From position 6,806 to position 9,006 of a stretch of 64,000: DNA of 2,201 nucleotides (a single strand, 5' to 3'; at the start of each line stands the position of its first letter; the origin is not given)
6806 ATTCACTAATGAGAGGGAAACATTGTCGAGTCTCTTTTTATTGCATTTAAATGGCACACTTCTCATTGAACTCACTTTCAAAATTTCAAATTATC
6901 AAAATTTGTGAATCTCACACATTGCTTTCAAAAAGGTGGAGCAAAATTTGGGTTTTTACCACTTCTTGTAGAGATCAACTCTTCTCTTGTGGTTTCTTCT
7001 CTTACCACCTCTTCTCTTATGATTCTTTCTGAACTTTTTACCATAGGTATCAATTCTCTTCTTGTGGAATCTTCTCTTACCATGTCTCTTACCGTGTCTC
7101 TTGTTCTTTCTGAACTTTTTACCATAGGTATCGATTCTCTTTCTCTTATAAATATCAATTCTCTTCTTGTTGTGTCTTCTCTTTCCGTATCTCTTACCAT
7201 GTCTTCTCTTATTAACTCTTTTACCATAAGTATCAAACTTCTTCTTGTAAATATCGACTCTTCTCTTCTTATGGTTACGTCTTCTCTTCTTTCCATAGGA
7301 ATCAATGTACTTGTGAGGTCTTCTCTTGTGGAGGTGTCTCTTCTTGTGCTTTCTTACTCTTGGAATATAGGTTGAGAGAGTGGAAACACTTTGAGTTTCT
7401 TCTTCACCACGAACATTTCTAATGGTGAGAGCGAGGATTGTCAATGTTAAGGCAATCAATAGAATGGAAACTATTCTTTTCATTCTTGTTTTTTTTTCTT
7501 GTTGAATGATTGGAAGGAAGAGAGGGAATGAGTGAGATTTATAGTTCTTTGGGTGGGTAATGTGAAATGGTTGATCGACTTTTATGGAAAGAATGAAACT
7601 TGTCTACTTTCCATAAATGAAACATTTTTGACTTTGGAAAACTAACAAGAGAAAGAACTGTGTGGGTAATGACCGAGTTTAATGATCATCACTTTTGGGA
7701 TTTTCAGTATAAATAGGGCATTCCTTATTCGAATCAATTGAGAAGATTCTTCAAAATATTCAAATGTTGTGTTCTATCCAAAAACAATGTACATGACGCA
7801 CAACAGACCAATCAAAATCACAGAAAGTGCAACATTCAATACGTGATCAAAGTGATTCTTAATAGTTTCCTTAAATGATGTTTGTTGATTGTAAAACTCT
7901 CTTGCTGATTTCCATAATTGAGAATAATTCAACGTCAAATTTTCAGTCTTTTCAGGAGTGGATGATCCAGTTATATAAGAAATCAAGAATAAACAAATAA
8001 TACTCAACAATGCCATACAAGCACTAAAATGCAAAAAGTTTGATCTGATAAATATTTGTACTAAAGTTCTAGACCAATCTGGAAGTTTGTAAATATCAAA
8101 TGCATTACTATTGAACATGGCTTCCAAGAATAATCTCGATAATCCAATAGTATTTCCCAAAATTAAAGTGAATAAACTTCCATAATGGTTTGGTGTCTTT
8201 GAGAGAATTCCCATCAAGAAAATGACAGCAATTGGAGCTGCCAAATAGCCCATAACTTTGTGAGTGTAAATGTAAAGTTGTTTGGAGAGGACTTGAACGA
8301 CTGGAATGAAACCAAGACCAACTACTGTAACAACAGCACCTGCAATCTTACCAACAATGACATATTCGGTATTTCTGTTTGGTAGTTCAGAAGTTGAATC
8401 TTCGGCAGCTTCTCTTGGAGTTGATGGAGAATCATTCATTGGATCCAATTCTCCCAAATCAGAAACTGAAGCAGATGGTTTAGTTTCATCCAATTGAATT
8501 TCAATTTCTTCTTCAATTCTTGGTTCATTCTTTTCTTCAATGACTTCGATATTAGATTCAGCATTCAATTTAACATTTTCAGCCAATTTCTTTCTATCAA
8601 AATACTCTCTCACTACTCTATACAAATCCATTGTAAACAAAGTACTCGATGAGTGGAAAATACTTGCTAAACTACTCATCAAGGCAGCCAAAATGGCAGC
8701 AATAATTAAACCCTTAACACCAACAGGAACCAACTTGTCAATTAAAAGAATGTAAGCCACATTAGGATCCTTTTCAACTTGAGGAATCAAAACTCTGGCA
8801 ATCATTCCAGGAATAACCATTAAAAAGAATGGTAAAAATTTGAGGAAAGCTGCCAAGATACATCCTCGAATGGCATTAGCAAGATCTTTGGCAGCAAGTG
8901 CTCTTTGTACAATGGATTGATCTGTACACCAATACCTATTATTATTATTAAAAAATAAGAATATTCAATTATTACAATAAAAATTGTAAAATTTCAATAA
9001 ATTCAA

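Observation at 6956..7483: Secreted poly-cationic tandem-repeat protein, a possible multi-peptide precursor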

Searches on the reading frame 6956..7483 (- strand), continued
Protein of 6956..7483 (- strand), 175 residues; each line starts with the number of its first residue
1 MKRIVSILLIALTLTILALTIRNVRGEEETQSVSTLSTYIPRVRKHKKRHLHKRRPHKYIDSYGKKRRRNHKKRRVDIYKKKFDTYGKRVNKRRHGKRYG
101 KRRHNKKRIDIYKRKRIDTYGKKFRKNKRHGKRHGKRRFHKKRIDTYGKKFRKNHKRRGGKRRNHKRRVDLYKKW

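Call 69: search_solved_structures(query=window:6959-7483:-, max_evalue=1)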
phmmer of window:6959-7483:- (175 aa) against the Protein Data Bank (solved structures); distinct sequences matched with E-value up to 1: 0.

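Call 84: search_protein_families(library=ncbifam, proteins=[window:6959-7483:-, P0001, P0005], max_evalue=1)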
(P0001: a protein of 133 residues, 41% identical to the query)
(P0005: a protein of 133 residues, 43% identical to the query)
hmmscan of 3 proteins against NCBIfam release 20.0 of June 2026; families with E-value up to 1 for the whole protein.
window:6959-7483:- (175 aa): 0 families

P0001 (133 aa): 1 family
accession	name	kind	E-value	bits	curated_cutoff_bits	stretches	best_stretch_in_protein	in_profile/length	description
NF043072.1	GAS_sig_Nterm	subfamily_domain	0.076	12.5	44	1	1-23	1-22/33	SpoV family signaling peptide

P0005 (133 aa): 2 families
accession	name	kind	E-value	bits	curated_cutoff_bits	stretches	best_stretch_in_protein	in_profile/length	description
NF053819.1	EF0750_LPXTG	subfamily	0.053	14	47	1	1-31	1-32/105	EF2685/EF0750 family sortase-dependent surface protein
NF041742.1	WGxxGxxG_fam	subfamily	0.14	12.8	35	1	1-53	1-49/69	WGxxGxxG family protein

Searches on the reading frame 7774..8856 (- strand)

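Call 6: search_protein_families(library=pfam, proteins=[window:7774-8856:-], max_evalue=1)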
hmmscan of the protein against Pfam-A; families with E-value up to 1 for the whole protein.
window:7774-8856:- (360 aa): 3 families
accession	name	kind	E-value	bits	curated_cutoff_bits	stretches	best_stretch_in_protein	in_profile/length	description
PF00474.23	SSF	-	2.5e-22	79.8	22.8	2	3-86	237-332/406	Sodium:solute symporter family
PF10707.15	YrbL-PhoP_reg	-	0.13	12.4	31.5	1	139-184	36-81/185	PhoP regulatory network protein YrbL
PF17561.7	TssO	-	0.16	12.6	29.2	1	271-337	7-69/148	Type VI secretion system, TssO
